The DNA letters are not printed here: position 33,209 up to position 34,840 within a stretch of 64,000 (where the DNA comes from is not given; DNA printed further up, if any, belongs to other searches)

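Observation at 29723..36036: Candidate uncharacterised biosynthetic/modification operon: Cys-less AsnB-like amidoligase + CX3CX2C radical SAM + halogenase-fold flavoenzyme + amidohydrolase, preceded by DLH hydrolase and BON protein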

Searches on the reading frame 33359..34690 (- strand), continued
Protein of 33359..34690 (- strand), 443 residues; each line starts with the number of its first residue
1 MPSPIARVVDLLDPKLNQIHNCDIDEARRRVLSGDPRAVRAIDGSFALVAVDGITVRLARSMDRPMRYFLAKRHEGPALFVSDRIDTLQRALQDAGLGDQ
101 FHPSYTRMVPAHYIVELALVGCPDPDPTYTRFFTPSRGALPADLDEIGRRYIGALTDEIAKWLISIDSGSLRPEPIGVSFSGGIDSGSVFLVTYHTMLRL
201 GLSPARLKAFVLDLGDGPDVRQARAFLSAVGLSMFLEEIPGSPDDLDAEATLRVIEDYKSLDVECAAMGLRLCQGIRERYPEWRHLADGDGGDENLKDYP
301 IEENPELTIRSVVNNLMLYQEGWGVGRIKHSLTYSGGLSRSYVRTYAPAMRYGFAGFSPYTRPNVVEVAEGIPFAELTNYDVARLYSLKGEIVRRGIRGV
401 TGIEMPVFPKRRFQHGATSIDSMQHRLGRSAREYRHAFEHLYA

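Call 33: find_encoding_contigs(protein=P0465, flank=8000, max_places=1)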
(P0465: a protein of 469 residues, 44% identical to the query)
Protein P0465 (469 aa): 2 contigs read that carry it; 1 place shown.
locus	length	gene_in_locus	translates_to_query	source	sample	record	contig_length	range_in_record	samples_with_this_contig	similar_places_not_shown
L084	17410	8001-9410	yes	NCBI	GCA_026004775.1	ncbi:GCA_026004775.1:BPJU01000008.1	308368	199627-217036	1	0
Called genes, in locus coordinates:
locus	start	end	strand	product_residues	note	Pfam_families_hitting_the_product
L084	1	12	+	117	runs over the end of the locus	PF02152:FolB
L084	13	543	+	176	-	PF01288:HPPK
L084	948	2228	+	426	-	PF01408:GFO_IDH_MocA, PF22725:GFO_IDH_MocA_C3, PF02894:GFO_IDH_MocA_C, PF19051:GFO_IDH_MocA_C2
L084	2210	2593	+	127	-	PF12643:MazG-like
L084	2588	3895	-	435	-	PF07394:DUF1501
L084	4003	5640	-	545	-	PF07583:PSCyt2, PF07587:PSD1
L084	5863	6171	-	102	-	-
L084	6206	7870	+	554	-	PF00069:Pkinase, PF07714:PK_Tyr_Ser-Thr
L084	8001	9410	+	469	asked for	PF00733:Asn_synthase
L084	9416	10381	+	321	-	-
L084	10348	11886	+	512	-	PF04820:Trp_halogenase (weak)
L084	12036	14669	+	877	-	PF07583:PSCyt2, PF07587:PSD1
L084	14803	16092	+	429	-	PF07394:DUF1501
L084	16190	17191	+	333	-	PF24807:WD40_CDC20-Fz, PF24814:WD40_Prp19, PF25174:Beta-prop_THOC3, PF25391:WD40_Gbeta, PF23414:Beta-prop_EML_2, PF24805:EIF3I, PF23381:Beta-prop_IFT122_1st, PF25047:Beta-prop_TEP1_2nd, +23 more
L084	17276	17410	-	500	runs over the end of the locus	PF01970:TctA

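Call 34: find_encoding_contigs(protein=P0460, flank=8000, max_places=1)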
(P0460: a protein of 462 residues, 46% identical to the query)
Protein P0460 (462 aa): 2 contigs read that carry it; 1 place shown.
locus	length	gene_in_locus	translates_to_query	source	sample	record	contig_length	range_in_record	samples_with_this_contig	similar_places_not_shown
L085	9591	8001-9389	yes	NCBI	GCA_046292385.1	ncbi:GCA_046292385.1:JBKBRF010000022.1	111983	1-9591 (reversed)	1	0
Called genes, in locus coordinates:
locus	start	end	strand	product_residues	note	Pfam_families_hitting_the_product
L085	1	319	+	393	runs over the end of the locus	PF01047:MarR (weak), PF09339:HTH_IclR (faint), PF12802:MarR_2, PF13412:HTH_24 (weak), PF00480:ROK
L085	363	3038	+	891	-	-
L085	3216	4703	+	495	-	PF07394:DUF1501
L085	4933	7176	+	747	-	PF00930:DPPIV_N, PF00326:Peptidase_S9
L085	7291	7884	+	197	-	PF00440:TetR_N, PF17932:TetR_C_24 (faint)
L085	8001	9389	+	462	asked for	PF00733:Asn_synthase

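Call 35: find_encoding_contigs(protein=P0417, flank=8000, max_places=1)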
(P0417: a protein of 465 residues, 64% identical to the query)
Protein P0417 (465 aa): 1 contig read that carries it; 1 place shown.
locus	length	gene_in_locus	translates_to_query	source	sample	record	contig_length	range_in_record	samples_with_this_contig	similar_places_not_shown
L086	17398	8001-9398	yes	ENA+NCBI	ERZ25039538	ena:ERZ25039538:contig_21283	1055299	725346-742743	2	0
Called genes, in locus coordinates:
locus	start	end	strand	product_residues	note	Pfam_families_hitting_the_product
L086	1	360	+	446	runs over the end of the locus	-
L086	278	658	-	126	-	-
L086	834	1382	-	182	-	PF02875:Mur_ligase_C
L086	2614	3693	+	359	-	PF07610:DUF1573, PF22544:HYDIN_VesB_CFA65-like_Ig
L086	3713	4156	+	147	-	PF00254:FKBP_C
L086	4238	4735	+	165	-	PF00583:Acetyltransf_1, PF13673:Acetyltransf_10, PF13508:Acetyltransf_7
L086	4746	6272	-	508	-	-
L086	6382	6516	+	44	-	-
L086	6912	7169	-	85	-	PF00395:SLH (weak)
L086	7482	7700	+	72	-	-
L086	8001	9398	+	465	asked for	PF00733:Asn_synthase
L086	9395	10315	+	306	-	PF04055:Radical_SAM (faint)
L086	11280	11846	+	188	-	-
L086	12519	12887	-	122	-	-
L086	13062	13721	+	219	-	-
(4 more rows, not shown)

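Call 43: search_solved_structures(query=A4, max_evalue=1, show_alignments=2)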
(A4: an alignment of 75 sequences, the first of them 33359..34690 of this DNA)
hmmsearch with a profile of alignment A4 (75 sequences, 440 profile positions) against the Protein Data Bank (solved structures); distinct sequences matched with E-value up to 1: 20.
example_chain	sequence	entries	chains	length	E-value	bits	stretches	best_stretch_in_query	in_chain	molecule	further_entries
8sue_A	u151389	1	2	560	9.5e-11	44.4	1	164-295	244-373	Asparagine synthetase [glutamine-hydrolyzing]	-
6gq3_A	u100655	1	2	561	9.6e-11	44.4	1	164-295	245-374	Asparagine synthetase [glutamine-hydrolyzing]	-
9b6c_A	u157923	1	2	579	9.7e-11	44.3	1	164-295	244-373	Asparagine synthetase [glutamine-hydrolyzing]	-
1ct9_A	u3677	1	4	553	3.9e-09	39.1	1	156-295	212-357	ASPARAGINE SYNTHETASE B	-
6ofc_A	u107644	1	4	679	0.0062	18.6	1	170-229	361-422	Glutamine-dependent NAD(+) synthetase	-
3sdb_A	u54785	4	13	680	0.0062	18.6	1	170-229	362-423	Glutamine-dependent NAD(+) synthetase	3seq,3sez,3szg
3dla_A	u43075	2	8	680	0.0062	18.6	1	170-229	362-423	Glutamine-dependent NAD(+) synthetase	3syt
6b2o_A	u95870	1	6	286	0.0075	18.3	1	157-231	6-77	ATP-utilizing enzyme of the PP-loopsuperfamily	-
5udq_A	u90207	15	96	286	0.0075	18.3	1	157-231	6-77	Lactate racemization operon protein LarE | ATP-utilizing enzyme of the PP-loopsuperfamily | Pyridinium-3,5-biscarboxylic acid mononucleotide sulfurtransferase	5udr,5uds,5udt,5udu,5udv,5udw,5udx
7ylz_A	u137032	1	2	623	0.02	17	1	134-223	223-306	hydroxyamidotransferase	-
1jgt_A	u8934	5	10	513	0.068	15.2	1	152-228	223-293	BETA-LACTAM SYNTHETASE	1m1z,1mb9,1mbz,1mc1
2e18_A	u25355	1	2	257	0.084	14.9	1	158-231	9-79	NH(3)-dependent NAD(+) synthetase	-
3p52_A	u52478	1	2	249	0.36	12.8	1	160-197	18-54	NH(3)-dependent NAD(+) synthetase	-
5us8_A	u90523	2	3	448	0.36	12.8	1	158-191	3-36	Argininosuccinate synthase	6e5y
1q15_A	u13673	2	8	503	0.42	12.6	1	167-288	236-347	CarA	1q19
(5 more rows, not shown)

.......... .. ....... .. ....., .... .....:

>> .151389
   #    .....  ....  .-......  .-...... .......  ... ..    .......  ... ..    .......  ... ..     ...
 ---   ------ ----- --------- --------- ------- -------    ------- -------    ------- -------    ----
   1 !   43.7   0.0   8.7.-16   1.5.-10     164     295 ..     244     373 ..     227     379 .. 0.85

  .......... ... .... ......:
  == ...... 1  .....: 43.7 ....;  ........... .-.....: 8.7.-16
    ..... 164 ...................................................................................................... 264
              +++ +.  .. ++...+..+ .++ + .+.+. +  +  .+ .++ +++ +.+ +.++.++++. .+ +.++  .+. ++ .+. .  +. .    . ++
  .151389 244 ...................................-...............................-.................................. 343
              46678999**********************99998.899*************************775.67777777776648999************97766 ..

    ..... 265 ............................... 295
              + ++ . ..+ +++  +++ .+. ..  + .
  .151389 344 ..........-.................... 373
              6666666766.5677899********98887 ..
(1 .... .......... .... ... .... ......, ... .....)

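Call 49: predict_structure(alignment_id=A4)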
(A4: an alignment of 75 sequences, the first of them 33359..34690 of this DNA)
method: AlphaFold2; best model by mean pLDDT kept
length: 443 residues; sequences in the alignment: 75
mean_pLDDT: 89.8   pTM: 0.91
mean pLDDT of the five models: 89.8, 89.0, 88.1, 88.0, 87.9
residues with pLDDT >= 90: 310; 70-90: 96; 50-70: 30; < 50: 7
segments of 3 or more residues with pLDDT < 50: 1-3, 323-326
pLDDT, mean of each block of 10 residues (from residue 1): 67 93 97 98 96 94 90 89 93 95 88 90 78 93 98 98 94 95 95 98 97 91 97 98 94 90 91 97 93 83 83 77 55 64 79 93 93 96 93 98 91 79 90 91 86
secondary structure, 60 per line:
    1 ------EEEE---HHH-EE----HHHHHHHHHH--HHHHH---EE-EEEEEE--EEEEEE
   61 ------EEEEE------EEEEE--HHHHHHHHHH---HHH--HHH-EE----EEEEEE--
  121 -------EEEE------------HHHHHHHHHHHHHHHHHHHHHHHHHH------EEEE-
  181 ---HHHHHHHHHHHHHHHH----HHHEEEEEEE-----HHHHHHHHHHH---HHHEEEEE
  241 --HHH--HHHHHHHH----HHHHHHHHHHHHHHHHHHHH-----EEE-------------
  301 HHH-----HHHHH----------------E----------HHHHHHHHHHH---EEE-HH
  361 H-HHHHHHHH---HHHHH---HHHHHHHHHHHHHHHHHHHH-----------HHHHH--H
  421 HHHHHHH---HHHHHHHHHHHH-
elements in order: E7-10 H24-33 H36-40 E47-52 E55-60 E67-71 E78-82 H85-94 E113-118 E128-131 H144-169 E176-179 H184-199 E207-213 H219-229 E236-240 H248-255 H260-279 E285-287 H309-313 H341-351 E355-357 H363-370 H374-378 H382-401 H413-417 H420-427 H431-442

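Call 51: fold_search(model_id=the predicted structure, library=pdb)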
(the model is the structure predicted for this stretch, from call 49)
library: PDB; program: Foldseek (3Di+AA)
matches with E <= 10: 1272; with E <= 0.001: 49
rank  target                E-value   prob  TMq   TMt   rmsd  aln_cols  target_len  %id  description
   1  1mc1_A                1.2e-11  1.00  0.64  0.58   5.9       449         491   18  BETA-LACTAM SYNTHETASE WITH PRODUCT (DGPC), AMP AND PPI (released 2002-10-23)
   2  9b6c_A                1.6e-11  1.00  0.65  0.57   5.5       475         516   14  Human asparagine synthetase Arg-142 to Ile-142 (R142I) variant (released 2025-01-08)
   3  9b6c_B                1.7e-11  1.00  0.65  0.57   6.6       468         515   14  Human asparagine synthetase Arg-142 to Ile-142 (R142I) variant (released 2025-01-08)
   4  1mbz_A                2.0e-11  1.00  0.58  0.52   8.7       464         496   16  BETA-LACTAM SYNTHETASE WITH TRAPPED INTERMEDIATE (released 2002-10-23)
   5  1mbz_B                3.1e-11  1.00  0.65  0.59   5.2       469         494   17  BETA-LACTAM SYNTHETASE WITH TRAPPED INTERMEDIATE (released 2002-10-23)
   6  1m1z_A                4.6e-11  1.00  0.60  0.56   8.1       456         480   18  BETA-LACTAM SYNTHETASE APO ENZYME (released 2002-10-23)
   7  1m1z_B                5.3e-11  1.00  0.61  0.56   6.6       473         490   17  BETA-LACTAM SYNTHETASE APO ENZYME (released 2002-10-23)
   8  1jgt_B                5.5e-11  1.00  0.63  0.57   5.8       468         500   17  CRYSTAL STRUCTURE OF BETA-LACTAM SYNTHETASE (released 2001-12-28)
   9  1mc1_B                9.0e-11  1.00  0.62  0.56   6.1       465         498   16  BETA-LACTAM SYNTHETASE WITH PRODUCT (DGPC), AMP AND PPI (released 2002-10-23)
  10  1jgt_A                1.3e-10  1.00  0.58  0.53   7.9       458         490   18  CRYSTAL STRUCTURE OF BETA-LACTAM SYNTHETASE (released 2001-12-28)
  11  6gq3_A                1.5e-10  1.00  0.57  0.50  11.9       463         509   15  Human asparagine synthetase (ASNS) in complex with 6-diazo-5-oxo-L-norleucine (DON) at 1.85 A resolution (released 2019-09-18)
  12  1mb9_B                2.2e-10  1.00  0.62  0.56   6.9       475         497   16  BETA-LACTAM SYNTHETASE COMPLEXED WITH ATP (released 2002-10-23)
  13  8sue_B                2.8e-10  1.00  0.64  0.57   6.9       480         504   14  Human asparagine synthetase (apo-ASNS) (released 2024-05-22)
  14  1mb9_A                3.2e-10  1.00  0.60  0.56   7.1       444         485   18  BETA-LACTAM SYNTHETASE COMPLEXED WITH ATP (released 2002-10-23)
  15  8sue_A                3.7e-10  1.00  0.64  0.56   6.0       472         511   15  Human asparagine synthetase (apo-ASNS) (released 2024-05-22)
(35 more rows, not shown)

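Call 55: search_protein_families(library=padloc, proteins=[window:33359-34690:-], max_evalue=0.01)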
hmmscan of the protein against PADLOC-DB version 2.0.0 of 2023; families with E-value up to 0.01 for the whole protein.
window:33359-34690:- (443 aa): 0 families

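Call 63: find_encoding_contigs(protein=P0476, flank=8000, max_places=1)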
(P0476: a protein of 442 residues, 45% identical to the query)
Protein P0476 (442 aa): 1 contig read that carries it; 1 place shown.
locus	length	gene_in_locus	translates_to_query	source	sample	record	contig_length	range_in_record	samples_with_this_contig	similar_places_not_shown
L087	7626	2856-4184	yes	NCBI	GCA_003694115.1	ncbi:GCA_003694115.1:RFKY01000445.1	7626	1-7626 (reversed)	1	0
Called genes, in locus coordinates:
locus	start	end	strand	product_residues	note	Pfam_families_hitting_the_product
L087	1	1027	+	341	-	PF01839:FG-GAP (faint), PF13517:FG-GAP_3 (faint), PF07593:UnbV_ASPIC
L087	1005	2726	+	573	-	PF01839:FG-GAP (faint), PF13517:FG-GAP_3, PF07593:UnbV_ASPIC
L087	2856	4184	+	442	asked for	PF00733:Asn_synthase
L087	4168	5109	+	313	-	-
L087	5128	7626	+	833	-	PF00515:TPR_1 (weak), PF07719:TPR_2 (weak), PF13424:TPR_12 (weak), PF13432:TPR_16 (weak), PF23914:TPR_CcmH_CycH (weak), PF14559:TPR_19, PF14559:TPR_19 (weak), PF13517:FG-GAP_3, +15 more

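Call 64: find_encoding_contigs(protein=P0498, flank=8000, max_places=1)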
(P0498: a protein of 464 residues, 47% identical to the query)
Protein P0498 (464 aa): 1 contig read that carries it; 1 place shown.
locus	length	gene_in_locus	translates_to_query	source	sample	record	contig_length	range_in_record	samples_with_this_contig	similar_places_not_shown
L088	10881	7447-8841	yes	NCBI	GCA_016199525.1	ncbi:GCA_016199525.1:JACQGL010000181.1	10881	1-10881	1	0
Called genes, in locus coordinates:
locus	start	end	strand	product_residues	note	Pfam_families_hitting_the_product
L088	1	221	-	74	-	PF00586:AIRS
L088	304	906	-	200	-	-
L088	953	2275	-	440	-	PF06980:DUF1302 (faint)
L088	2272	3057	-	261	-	PF17131:TP_0789-like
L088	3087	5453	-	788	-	PF03176:MMPL, PF02460:Patched (weak), PF12349:Sterol-sensing, PF03176:MMPL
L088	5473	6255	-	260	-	PF01925:TauE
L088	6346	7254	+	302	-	PF00126:HTH_1, PF03466:LysR_substrate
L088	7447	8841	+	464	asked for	PF00733:Asn_synthase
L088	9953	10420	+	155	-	PF00210:Ferritin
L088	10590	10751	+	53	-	-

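Call 65: find_encoding_contigs(protein=P0405, flank=10000, max_places=1)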
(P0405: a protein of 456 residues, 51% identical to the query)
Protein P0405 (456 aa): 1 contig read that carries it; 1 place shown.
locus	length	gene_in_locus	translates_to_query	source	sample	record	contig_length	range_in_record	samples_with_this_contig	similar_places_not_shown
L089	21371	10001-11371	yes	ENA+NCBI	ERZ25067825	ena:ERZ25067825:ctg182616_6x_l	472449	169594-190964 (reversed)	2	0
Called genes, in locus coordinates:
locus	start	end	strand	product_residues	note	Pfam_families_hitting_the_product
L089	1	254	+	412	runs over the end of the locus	PF00036:EF-hand_1 (faint), PF13202:EF-hand_5 (faint), PF13405:EF-hand_6 (faint), PF13833:EF-hand_8 (faint), PF13499:EF-hand_7 (weak), PF00837:T4_deiodinase, PF00578:AhpC-TSA, PF08534:Redoxin (weak)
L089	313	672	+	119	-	-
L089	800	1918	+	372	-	PF13379:NMT1_2, PF09084:NMT1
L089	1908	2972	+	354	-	PF00528:BPD_transp_1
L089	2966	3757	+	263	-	PF00005:ABC_tran, PF13304:AAA_21 (faint)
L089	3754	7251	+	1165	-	PF07719:TPR_2 (faint), PF13371:TPR_9 (faint), PF13414:TPR_11 (faint), PF14559:TPR_19 (faint), PF23914:TPR_CcmH_CycH (faint), PF00515:TPR_1 (faint), PF13517:FG-GAP_3, PF07593:UnbV_ASPIC, +2 more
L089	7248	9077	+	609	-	PF01839:FG-GAP (faint), PF13517:FG-GAP_3, PF07593:UnbV_ASPIC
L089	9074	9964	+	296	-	PF03116:NQR2_RnfD_RnfE (weak)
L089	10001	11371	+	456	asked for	PF00733:Asn_synthase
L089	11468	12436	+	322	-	PF04055:Radical_SAM (faint)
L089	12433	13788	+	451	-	PF00034:Cytochrom_C (faint)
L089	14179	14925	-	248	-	-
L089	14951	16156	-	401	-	PF01676:Metalloenzyme, PF10143:PhosphMutase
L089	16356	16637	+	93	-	-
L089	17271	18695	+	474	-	-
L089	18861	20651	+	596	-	PF02384:N6_Mtase, PF07669:Eco57I, PF20473:MmeI_Mtase (weak), PF12950:TaqI_C (faint)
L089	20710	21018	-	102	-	-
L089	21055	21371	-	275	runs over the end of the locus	PF11154:DUF2934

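Call 68: search_protein_families(library=pfam, proteins=[P0261, P0268, P0452, P0354, L089:12433-13788:+, L089:9074-9964:+, L087:4168-5109:+], max_evalue=0.01)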
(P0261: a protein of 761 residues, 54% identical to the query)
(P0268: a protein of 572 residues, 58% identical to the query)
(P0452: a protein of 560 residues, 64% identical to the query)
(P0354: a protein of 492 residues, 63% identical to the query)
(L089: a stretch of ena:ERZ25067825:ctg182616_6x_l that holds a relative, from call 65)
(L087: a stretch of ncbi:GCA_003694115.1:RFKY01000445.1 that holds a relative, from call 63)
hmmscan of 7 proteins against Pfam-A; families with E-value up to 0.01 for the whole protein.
P0261 (761 aa): 0 families

P0268 (572 aa): 0 families

P0452 (560 aa): 1 family
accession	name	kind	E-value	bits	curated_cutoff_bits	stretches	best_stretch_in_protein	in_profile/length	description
PF00733.27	Asn_synthase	-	9.4e-11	42.4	21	1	264-399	14-142/354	Asparagine synthase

P0354 (492 aa): 0 families

L089:12433-13788:+ (451 aa): 2 families
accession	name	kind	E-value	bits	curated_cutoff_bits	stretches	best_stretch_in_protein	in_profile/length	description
PF00034.26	Cytochrom_C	-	3e-05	25.7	21.3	1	297-333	4-38/90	Cytochrome c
PF13442.11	Cytochrome_CBB3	-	0.0021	18.8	27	1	294-337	3-38/68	Cytochrome C oxidase, cbb3-type, subunit III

L089:9074-9964:+ (296 aa): 1 family
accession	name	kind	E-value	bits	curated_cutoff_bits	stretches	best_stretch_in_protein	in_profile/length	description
PF03116.20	NQR2_RnfD_RnfE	-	5.1e-07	29.8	27.7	1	166-278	177-287/296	NQR2, RnfD, RnfE family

L087:4168-5109:+ (313 aa): 1 family
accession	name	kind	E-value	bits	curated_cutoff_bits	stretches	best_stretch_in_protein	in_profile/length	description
PF04055.27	Radical_SAM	-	0.0026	18.4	29.5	1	55-205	7-158/166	Radical SAM superfamily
